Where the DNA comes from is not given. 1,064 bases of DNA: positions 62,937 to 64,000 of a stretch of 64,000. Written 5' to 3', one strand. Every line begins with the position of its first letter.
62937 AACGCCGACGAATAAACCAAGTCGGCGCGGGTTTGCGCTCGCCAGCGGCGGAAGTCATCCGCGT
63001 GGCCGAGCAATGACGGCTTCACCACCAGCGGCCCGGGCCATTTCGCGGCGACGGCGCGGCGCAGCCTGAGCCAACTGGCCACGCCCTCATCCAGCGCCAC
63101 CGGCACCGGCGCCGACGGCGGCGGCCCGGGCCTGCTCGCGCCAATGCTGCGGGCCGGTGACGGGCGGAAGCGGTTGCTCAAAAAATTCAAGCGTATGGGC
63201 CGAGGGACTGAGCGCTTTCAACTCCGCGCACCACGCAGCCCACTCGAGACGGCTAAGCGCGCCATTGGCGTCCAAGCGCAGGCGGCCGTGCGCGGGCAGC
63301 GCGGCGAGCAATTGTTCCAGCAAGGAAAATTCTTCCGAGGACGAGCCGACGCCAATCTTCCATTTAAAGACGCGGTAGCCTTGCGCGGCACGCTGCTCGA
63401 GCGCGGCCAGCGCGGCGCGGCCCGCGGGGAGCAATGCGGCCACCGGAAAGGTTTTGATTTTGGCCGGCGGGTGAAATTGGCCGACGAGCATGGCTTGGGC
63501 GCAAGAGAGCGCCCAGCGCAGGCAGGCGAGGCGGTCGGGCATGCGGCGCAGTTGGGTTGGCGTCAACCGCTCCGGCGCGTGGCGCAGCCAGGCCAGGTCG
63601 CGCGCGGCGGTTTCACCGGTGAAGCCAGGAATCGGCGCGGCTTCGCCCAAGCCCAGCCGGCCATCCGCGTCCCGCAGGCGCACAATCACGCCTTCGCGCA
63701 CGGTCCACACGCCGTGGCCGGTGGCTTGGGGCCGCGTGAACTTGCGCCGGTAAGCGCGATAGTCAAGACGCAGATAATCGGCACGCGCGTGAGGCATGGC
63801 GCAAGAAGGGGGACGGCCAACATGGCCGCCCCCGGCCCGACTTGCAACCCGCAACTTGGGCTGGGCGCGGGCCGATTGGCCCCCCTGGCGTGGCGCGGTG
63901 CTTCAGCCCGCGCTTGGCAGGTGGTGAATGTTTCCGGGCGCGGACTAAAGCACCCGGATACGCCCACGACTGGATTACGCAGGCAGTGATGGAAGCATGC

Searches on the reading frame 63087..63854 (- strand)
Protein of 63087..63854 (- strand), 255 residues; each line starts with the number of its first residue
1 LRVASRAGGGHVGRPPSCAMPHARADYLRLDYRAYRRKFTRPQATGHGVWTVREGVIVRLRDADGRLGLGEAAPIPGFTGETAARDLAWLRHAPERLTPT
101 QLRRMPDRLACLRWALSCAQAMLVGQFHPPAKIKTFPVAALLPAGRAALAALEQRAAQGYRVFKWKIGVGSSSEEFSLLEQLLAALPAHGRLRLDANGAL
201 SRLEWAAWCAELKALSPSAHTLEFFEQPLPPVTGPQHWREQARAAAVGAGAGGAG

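Call 39: search_protein_families(library=pfam, proteins=[window:63087-63854:-], max_evalue=0.0001)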
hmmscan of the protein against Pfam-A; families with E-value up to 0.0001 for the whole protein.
window:63087-63854:- (255 aa): 2 families
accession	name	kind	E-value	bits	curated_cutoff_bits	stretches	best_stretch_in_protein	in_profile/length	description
PF13378.12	MR_MLE_C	-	3.2e-11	43.8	29.4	1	150-242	4-92/219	Enolase C-terminal domain-like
PF21508.2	MenC_N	-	1.6e-06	28.6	27.3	1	51-122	25-93/94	MenC, N-terminal domain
